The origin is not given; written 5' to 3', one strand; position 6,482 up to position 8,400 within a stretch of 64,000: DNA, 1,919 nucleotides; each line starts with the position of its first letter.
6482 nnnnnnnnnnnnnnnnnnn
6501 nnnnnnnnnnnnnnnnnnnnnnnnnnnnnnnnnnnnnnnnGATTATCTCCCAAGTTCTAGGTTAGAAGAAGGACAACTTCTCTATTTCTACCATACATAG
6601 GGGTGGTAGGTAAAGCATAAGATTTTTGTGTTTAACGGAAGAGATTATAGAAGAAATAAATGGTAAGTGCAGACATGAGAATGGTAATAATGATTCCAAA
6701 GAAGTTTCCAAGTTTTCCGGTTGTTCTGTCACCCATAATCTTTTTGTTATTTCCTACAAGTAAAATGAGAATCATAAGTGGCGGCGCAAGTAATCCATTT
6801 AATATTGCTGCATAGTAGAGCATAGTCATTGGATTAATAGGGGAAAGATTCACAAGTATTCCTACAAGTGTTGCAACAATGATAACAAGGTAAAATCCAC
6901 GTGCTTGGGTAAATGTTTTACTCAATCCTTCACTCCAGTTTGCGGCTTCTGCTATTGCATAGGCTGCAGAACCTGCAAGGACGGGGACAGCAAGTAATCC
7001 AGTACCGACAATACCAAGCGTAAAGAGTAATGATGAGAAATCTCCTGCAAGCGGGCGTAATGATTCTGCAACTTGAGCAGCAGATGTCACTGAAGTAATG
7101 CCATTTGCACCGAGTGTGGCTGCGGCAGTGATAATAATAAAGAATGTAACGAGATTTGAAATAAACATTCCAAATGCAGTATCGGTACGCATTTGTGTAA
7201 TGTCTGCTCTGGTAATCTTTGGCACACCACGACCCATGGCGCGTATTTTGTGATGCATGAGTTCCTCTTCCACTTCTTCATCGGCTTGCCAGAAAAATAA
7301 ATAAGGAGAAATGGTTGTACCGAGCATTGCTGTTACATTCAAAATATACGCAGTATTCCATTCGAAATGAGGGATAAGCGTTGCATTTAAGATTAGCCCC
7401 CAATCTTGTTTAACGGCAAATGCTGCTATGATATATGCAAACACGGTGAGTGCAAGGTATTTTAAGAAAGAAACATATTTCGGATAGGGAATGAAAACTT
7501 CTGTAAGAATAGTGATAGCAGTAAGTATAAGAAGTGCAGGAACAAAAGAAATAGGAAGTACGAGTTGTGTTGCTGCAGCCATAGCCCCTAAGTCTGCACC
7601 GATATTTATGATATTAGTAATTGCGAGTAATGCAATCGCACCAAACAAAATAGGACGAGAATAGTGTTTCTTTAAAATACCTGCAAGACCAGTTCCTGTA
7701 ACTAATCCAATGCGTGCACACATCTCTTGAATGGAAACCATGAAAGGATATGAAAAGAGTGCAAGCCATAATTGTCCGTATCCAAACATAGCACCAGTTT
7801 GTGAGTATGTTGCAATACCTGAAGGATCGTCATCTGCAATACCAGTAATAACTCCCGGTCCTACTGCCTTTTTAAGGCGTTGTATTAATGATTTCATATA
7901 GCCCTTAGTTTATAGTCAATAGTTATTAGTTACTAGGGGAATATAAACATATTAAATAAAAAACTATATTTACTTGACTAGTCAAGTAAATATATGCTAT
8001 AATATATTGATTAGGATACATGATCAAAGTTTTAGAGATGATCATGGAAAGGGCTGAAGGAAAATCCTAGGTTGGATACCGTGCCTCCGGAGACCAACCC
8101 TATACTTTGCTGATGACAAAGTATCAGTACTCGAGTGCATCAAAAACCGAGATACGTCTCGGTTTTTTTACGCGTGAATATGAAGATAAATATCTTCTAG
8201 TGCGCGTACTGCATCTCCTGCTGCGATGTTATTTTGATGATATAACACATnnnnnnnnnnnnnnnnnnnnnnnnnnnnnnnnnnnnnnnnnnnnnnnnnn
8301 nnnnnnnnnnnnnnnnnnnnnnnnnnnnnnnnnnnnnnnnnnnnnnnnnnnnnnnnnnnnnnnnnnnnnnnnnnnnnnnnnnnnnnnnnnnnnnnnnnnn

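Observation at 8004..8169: Promoter-to-terminator unit of about 160 nt with no ORF: candidate small RNA, or mntH 5' leader on the other strand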

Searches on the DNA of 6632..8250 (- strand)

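Call 4: search_rna_families(source=window, start=7850, end=8250, threshold=evalue, max_evalue=10, show_alignments=3)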
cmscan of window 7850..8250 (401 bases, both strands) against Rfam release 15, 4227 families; matches with E-value up to 10: 6.
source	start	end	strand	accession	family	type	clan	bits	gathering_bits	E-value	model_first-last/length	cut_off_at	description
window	8135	8201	-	RF02064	STnc370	Gene; sRNA;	-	19.4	54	5.8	1-71/71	no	Enterobacterial sRNA STnc370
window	8106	8171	+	RF02891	AgrB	Gene; antisense;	-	16.3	40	3.4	1-84/84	no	ArsR-gov region gene B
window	8142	8167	-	RF02891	AgrB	Gene; antisense;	-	15.5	40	5.1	56-80/84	no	ArsR-gov region gene B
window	7965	7994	-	RF04149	MIR447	Gene; miRNA;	-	11.8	200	6.2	1-236/236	no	MIR447 microRNA precursor family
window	7967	7992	+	RF04195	MIR6217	Gene; miRNA;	-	11.7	110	4.1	1-228/228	no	MIR6217 microRNA precursor family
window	8006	8062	+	RF01125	sR4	Gene; snRNA; snoRNA; CD-box;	-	10.3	50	9.2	1-56/56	no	Small nucleolar RNA sR4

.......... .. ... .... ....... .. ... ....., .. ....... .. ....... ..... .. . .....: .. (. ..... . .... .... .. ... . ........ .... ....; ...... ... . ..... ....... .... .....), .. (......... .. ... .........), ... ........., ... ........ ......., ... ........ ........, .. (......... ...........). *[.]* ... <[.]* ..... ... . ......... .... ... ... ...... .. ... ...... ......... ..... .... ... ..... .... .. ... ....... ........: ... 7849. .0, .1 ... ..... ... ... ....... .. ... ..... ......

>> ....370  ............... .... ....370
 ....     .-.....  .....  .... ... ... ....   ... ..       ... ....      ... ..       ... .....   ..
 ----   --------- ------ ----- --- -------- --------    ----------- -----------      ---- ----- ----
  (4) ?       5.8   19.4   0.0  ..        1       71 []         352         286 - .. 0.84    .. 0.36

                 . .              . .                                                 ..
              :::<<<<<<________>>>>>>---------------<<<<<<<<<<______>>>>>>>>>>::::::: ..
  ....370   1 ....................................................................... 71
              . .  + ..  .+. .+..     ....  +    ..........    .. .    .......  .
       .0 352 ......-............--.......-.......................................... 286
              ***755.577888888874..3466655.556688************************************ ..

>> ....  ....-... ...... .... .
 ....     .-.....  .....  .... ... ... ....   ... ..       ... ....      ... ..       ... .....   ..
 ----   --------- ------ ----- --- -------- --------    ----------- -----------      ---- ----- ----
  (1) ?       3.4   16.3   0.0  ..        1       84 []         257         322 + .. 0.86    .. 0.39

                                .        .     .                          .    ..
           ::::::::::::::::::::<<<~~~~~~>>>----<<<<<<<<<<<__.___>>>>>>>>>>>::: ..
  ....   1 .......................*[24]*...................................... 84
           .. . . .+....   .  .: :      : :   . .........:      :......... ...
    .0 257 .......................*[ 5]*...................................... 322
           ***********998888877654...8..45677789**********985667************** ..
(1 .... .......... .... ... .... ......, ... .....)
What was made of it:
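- On Any Rfam 15 family (4227 covariance models): For 7850-8250 at E<=10 there are only terminator-driven or noise hits, the best being 19 bits against a cutoff of 54 (call 4).
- On yybP-ykoY Mn2+ riboswitch: There is no match on either strand at E<=10 (call 4).
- On Hammerhead ribozyme (prompted by the CUGAUGA in the P5 loop): No hammerhead model matches (call 4).
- Closest known: yybP-ykoY Mn2+ riboswitch. Different: The covariance model does not match either strand, even at E<=10 (call 4).
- Tried and rejected: The sR4 hit has E = 9 and is noise (call 4).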

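Call 45: search_rna_families(sources=[L001, L104, L105, L106, L107, L109, L002, L003, L004, L005, L006], threshold=gathering)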
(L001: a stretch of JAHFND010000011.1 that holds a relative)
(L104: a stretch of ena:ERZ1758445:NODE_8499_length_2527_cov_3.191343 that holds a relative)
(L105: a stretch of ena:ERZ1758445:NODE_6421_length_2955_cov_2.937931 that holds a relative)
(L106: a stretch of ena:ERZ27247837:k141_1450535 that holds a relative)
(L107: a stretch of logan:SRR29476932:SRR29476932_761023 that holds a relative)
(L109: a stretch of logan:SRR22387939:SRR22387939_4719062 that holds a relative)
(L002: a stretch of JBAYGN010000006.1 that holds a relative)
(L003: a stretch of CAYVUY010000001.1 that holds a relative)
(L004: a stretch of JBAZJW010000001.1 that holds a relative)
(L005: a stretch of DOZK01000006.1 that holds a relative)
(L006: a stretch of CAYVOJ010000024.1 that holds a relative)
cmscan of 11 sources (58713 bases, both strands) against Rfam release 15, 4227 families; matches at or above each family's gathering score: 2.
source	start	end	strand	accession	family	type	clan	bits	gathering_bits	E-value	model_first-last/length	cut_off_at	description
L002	6844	6916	+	RF00005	tRNA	Gene; tRNA;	CL00001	68.6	29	7.1e-13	1-71/71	no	tRNA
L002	6699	6770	-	RF00005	tRNA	Gene; tRNA;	CL00001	52.6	29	1.8e-08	1-71/71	no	tRNA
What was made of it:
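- On Any Rfam 15 family (4227 covariance models): L001 and the other loci give nothing (call 45).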

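Call 47: build_rna_model(alignment_id=A5, structure=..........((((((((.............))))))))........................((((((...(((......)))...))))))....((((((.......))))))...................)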
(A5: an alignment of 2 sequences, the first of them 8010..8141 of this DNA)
Model R1 built from alignment A5 (2 sequences, 135 columns); structure: as given.
model positions 135; base pairs 23; branch points 2; effective number of sequences 0.96; information 0.589 bits per position. Calibrated on 0.2 Mb of random sequence (short: E-values are rough).
structure used (alignment columns):
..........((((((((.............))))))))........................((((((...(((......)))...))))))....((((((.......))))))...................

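Call 49: search_with_rna_model(model_id=R1, sources=[window, L001, L002, L003, L004, L005, L006, L007, L008, L009, L010, L011, L012, L013, L014, L015, L016, L017, L018, L019, L020, L021, L022, L023, L024, L025, L026, L027, L028, L029, L030, L031, L032, L033, L034, L035, L036, L037, L038, L039, L040, L041, L042, L043, L044, L045, L046, L047, L048, L049, L050, L051, L052, L053, L054, L055, L056, L057, L058, L059, L060, L061, L062, L063, L064, L065, L066, L067, L068, L069, L070, L071, L072, L073, L074, L075, L076, L077, L078, L079, L080, L104, L105, L106, L107, L109], max_evalue=10)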
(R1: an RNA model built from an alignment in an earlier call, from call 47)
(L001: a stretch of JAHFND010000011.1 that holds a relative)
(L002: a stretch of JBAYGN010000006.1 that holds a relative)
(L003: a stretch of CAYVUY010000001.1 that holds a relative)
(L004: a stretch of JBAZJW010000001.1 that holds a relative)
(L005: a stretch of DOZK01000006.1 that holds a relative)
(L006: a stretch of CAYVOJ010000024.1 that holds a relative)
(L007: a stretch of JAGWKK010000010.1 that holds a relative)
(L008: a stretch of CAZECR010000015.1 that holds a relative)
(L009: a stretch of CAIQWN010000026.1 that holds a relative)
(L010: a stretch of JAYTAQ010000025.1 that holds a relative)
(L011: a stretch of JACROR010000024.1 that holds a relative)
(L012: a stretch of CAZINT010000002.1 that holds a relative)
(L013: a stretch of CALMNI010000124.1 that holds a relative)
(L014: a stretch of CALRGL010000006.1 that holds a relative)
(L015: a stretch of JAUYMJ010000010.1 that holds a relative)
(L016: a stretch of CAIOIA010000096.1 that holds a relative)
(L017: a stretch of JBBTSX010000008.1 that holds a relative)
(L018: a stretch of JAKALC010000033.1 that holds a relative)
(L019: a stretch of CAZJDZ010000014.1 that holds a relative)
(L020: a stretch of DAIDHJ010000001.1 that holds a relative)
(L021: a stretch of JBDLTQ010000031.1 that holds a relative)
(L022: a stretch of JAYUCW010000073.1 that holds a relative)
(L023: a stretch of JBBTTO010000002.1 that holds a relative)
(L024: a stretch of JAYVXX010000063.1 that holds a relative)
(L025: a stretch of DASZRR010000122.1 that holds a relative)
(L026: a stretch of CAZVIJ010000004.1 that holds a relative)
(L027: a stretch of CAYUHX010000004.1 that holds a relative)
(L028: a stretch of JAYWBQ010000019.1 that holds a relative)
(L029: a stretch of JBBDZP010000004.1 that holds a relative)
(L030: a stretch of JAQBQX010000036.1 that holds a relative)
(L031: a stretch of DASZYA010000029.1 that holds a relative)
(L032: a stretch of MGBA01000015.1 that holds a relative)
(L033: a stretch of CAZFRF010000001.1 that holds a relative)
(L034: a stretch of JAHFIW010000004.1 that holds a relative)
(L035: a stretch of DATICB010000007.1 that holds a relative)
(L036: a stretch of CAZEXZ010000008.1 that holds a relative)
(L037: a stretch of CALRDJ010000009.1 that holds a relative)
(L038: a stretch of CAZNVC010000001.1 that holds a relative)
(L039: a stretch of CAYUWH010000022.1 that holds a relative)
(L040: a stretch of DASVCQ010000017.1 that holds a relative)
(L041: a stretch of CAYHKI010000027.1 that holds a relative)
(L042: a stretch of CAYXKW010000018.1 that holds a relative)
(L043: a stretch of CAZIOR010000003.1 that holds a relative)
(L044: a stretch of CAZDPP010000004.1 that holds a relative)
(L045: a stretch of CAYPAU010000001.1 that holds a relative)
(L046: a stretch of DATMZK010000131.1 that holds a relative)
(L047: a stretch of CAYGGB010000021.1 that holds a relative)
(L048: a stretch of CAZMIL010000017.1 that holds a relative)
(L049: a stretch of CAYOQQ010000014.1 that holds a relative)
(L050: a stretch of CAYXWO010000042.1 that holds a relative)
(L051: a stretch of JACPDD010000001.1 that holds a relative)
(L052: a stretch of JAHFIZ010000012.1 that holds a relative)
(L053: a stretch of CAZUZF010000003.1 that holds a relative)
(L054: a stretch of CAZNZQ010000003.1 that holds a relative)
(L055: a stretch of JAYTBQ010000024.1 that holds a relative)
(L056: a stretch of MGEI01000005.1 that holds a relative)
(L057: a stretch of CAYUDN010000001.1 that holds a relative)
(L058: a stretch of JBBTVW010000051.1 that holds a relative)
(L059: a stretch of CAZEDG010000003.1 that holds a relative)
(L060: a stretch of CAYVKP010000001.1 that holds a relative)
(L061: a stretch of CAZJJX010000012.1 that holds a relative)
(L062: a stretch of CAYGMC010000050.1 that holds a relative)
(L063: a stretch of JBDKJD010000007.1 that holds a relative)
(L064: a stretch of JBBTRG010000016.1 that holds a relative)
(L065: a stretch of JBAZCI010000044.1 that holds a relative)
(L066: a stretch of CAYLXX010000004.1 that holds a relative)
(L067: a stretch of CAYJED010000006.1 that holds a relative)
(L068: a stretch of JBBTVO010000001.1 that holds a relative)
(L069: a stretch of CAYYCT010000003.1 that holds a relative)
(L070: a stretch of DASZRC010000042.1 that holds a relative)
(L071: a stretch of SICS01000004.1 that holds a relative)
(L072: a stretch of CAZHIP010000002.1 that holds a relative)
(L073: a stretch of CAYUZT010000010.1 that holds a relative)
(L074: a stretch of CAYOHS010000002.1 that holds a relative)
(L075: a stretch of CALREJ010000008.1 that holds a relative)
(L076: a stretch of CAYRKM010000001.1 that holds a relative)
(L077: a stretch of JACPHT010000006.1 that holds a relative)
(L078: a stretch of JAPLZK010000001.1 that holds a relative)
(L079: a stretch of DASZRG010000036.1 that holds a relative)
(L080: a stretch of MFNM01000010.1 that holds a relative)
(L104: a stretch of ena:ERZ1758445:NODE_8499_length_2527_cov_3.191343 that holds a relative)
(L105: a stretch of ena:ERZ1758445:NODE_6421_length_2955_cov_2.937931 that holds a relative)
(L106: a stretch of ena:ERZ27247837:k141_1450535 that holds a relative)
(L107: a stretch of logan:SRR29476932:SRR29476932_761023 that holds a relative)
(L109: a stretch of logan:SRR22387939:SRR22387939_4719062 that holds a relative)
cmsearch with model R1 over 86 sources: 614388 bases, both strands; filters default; matches with E-value up to 10: 4.
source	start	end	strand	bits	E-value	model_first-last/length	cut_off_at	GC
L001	2756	2889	-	169.4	8.9e-39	1-135/135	no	0.43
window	8010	8141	+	162.9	3.6e-37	1-135/135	no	0.43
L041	6520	6660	+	16.9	0.41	1-135/135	no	0.38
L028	6033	6153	-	16.3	0.58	1-135/135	no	0.41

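Call 63: search_with_rna_model(model_id=R1, sources=[L114, L115, L105, L106, L104], max_evalue=10, filters=off)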
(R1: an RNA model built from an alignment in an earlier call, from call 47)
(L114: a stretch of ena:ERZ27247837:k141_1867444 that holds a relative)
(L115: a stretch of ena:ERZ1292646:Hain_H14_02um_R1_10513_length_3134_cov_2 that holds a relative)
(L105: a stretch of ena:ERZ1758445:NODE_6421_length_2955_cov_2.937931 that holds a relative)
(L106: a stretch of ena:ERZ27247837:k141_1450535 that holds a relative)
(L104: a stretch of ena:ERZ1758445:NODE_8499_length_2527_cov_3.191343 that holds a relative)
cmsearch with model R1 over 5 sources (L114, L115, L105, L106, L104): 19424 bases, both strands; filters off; matches with E-value up to 10: 23.
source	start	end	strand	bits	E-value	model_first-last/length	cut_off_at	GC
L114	157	288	-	10.8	0.41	1-135/135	no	0.35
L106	5933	6049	-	10.7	0.44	1-135/135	no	0.36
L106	5882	5955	+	9.9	0.7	1-135/135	no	0.36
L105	1456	1533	-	8.8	1.3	1-135/135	no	0.42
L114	3658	3711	-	8.5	1.6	1-135/135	no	0.22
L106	477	582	+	7.7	2.5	1-135/135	no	0.41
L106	2444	2547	+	7.3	3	1-135/135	no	0.39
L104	1065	1160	-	7.2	3.3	1-135/135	no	0.31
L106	135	219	-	7.2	3.3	1-135/135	no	0.32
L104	1270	1341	-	7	3.7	1-135/135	no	0.28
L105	2835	2913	-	6.7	4.4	1-135/135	no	0.34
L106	3324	3391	+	6.6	4.7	1-135/135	no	0.29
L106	3159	3205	+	6.2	5.7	1-135/135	no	0.3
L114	3858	3925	+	6.1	6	1-135/135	no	0.32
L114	3693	3739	+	6.1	6.3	1-135/135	no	0.3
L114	3640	3680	+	5.9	6.7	1-135/135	no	0.24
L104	1767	1858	+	5.8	7.1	1-135/135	no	0.39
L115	3090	3109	-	5.7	7.7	1-135/135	no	0.4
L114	3613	3643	-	5.6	7.9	1-135/135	no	0.39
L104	1613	1692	+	5.6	8.2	1-135/135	no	0.3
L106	4175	4220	-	5.4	8.9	1-135/135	no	0.35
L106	2280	2326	+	5.4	9.3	1-135/135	no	0.28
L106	3264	3280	-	5.2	10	17-33/135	no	0.35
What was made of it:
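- Tried and rejected: Other hits had E >= 0.4 (calls 49, 63).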

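Call 72: search_dna_similar(query=window:7960-8175:+, collection=phages, mode=distant, max_evalue=0.01, max_rows=10)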
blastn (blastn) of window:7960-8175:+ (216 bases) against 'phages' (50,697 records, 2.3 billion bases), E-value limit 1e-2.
No match.

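Call 73: search_dna_similar(query=window:7960-8175:+, collection=plasmids, mode=distant, max_evalue=0.01, max_rows=10)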
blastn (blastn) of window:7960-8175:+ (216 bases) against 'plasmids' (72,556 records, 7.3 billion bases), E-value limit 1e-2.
No match.
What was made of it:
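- Tried and rejected: blastn against phages and plasmids found nothing (calls 72, 73).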

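Call 77: search_with_rna_model(model_id=R1, source=L116, max_evalue=10)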
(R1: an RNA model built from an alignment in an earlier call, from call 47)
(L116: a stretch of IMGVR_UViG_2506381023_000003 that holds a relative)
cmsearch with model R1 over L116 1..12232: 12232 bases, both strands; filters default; matches with E-value up to 10: 0.
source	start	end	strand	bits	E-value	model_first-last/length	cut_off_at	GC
